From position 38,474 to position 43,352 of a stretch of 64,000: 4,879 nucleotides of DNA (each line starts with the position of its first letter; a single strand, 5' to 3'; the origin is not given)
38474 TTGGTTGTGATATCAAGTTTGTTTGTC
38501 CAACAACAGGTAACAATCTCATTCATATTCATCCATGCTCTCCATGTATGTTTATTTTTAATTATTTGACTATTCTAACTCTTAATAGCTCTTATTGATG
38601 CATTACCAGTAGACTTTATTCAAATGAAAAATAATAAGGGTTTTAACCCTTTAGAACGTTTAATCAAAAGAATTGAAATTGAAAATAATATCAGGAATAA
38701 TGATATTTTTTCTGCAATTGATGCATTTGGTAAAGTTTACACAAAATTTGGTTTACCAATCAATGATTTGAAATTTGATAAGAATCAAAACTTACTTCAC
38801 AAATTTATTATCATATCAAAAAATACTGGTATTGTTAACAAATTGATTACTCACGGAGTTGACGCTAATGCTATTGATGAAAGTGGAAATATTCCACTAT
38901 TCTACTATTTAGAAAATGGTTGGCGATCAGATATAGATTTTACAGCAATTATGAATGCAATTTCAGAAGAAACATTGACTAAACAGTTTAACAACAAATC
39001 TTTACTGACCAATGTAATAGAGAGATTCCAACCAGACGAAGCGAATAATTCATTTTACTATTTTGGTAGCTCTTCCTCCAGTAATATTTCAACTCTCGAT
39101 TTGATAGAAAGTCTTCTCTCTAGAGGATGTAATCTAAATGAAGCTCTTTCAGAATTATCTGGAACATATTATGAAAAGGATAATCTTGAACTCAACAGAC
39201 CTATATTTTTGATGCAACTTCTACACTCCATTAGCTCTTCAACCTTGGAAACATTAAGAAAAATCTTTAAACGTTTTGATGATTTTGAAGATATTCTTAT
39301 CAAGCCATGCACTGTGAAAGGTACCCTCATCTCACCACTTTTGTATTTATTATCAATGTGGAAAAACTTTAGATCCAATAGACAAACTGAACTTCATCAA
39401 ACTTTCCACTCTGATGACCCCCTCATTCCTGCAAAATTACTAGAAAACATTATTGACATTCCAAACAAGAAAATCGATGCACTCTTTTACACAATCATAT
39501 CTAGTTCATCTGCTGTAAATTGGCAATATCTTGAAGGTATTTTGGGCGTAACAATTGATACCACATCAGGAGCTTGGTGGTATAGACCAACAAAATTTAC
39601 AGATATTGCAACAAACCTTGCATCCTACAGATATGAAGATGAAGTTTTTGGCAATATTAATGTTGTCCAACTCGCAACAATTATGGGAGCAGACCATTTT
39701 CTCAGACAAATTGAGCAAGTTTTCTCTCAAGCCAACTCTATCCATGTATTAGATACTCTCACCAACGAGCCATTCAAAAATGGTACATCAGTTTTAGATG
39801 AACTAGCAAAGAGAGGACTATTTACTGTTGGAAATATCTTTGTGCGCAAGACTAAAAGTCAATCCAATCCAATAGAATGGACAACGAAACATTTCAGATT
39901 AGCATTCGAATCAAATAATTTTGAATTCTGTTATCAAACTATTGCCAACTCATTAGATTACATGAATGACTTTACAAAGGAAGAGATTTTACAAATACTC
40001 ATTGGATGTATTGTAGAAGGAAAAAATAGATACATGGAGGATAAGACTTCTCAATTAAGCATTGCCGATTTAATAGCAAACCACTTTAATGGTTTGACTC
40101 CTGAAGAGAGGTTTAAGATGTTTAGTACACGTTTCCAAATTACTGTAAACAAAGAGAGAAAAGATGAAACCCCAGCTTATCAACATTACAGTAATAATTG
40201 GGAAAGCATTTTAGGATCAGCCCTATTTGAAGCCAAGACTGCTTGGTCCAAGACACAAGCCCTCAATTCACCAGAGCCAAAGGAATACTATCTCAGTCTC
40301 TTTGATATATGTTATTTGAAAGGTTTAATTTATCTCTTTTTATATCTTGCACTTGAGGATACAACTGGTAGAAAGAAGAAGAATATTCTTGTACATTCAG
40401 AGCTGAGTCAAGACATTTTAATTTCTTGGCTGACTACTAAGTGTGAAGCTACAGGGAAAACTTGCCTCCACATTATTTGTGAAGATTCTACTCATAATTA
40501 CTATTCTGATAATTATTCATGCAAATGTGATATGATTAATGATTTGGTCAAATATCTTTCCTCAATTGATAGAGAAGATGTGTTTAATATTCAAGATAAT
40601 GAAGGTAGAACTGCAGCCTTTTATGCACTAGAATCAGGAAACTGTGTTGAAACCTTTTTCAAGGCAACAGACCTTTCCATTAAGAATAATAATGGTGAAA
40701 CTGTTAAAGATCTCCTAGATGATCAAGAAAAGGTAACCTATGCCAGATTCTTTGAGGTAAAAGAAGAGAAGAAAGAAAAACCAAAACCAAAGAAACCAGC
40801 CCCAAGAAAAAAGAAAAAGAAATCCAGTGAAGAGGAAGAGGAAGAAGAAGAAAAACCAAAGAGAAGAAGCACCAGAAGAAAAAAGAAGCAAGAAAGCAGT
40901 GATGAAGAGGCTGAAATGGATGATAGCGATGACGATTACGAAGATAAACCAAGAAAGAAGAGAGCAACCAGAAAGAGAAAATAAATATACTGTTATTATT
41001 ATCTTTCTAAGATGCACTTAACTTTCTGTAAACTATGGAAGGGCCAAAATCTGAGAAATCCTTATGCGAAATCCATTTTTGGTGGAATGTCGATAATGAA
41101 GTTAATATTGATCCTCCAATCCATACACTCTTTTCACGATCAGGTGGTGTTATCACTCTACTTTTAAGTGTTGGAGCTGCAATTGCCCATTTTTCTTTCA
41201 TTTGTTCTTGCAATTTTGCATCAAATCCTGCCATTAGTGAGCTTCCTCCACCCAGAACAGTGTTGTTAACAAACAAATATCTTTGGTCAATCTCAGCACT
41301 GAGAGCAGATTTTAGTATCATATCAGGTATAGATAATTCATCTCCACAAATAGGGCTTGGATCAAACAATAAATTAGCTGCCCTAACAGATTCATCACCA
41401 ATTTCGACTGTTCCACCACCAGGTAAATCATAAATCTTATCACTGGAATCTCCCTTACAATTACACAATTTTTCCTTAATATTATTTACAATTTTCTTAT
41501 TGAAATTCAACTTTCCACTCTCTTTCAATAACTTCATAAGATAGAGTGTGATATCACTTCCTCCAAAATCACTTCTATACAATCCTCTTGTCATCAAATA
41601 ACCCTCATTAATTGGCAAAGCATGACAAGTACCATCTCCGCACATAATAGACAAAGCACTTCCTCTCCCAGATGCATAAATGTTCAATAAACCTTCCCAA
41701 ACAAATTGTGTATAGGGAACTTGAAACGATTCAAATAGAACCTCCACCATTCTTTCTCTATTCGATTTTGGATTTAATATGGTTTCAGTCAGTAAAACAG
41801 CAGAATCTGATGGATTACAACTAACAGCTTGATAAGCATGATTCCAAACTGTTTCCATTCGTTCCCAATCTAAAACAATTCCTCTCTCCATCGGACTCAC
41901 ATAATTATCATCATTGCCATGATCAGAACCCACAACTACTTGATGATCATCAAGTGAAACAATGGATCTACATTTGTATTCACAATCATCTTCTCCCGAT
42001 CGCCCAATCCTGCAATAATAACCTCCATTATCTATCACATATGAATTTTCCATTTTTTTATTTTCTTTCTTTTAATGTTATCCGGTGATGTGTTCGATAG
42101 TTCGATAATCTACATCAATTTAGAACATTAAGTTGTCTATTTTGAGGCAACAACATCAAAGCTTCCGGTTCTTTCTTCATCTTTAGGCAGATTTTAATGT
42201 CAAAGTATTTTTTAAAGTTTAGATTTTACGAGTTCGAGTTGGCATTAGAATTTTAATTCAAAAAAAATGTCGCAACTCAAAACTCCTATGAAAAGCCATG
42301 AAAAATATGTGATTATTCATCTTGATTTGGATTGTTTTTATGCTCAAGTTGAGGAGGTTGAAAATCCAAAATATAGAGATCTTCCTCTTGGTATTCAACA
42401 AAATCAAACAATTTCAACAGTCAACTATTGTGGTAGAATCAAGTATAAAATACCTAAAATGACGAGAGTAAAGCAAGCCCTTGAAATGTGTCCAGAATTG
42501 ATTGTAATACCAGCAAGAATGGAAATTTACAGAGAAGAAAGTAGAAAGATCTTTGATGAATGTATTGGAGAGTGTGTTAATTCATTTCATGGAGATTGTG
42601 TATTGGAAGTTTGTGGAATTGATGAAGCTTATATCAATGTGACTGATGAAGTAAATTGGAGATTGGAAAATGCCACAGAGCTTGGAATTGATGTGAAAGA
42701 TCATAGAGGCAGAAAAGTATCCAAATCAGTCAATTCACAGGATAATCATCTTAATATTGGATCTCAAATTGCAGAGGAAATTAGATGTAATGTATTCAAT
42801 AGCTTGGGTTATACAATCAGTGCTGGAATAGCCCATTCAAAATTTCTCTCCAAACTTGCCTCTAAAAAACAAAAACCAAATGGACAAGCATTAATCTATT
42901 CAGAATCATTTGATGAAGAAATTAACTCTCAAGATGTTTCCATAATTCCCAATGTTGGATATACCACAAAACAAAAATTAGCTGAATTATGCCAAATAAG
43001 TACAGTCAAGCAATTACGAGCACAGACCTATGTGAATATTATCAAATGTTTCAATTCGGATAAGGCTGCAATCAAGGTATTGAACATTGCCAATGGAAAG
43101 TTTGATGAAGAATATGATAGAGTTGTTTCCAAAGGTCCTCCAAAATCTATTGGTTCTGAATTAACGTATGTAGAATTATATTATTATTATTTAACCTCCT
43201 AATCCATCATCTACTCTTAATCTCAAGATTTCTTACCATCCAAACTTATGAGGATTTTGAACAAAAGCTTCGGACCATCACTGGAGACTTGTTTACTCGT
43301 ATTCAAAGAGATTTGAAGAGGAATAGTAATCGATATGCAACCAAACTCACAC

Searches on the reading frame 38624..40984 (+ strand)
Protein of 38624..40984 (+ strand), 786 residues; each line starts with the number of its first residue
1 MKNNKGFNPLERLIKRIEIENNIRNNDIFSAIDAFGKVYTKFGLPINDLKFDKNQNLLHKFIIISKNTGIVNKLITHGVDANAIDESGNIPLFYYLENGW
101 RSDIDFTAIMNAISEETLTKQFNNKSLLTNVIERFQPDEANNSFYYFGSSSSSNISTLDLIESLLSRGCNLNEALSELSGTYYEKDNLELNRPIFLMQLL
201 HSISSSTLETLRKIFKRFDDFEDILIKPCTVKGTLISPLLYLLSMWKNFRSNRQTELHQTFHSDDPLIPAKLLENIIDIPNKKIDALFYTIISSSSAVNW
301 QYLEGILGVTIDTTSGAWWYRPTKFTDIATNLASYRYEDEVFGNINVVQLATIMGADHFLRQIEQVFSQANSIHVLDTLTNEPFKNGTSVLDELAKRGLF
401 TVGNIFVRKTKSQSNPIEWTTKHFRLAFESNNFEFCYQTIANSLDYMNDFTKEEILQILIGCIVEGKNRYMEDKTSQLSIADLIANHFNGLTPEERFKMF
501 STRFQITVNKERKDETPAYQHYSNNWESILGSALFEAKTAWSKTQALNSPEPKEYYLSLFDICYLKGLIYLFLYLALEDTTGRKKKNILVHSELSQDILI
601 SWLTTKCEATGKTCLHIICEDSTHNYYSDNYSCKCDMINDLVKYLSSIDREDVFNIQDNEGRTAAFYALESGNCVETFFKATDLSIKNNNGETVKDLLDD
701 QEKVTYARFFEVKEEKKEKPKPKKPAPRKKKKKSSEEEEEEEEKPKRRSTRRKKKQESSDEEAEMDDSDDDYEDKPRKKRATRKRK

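Call 78: search_protein_families(library=pfam, proteins=[window:38624-40984:+], max_evalue=0.001)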
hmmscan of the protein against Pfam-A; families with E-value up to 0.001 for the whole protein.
window:38624-40984:+ (786 aa): 2 families
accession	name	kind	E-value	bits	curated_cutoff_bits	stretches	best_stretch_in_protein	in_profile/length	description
PF12796.13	Ank_2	-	1.8e-08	35.3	27.3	0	610-687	28-89/90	Ankyrin repeats (3 copies)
PF13637.12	Ank_4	-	0.00021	22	22.7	0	640-673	11-42/50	Ankyrin repeats (many copies)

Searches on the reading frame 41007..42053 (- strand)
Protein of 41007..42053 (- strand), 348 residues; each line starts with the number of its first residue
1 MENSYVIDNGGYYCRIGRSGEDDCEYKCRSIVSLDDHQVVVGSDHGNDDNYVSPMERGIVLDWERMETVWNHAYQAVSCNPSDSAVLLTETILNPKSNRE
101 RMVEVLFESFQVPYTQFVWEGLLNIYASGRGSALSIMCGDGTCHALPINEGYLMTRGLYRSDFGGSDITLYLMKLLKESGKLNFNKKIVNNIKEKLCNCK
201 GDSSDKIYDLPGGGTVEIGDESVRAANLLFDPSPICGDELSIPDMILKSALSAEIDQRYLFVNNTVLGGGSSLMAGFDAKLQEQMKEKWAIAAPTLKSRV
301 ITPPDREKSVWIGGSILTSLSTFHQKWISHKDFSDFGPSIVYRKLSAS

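Call 79: search_protein_families(library=pfam, proteins=[window:41007-42053:-], max_evalue=0.001)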
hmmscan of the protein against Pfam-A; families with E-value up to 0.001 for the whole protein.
window:41007-42053:- (348 aa): 1 family
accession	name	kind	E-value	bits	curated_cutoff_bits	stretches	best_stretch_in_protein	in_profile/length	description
PF00022.25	Actin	-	2.7e-72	244.1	27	2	3-179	5-190/410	Actin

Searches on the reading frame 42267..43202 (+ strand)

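Call 79: search_protein_families(library=pfam, proteins=[window:42267-43202:+], max_evalue=0.001)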
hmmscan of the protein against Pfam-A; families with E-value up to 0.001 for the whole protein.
window:42267-43202:+ (311 aa): 1 family
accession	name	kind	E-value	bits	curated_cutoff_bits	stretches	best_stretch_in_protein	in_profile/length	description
PF00817.25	IMS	-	1.1e-33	116.7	23.2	1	19-200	1-148/148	impB/mucB/samB family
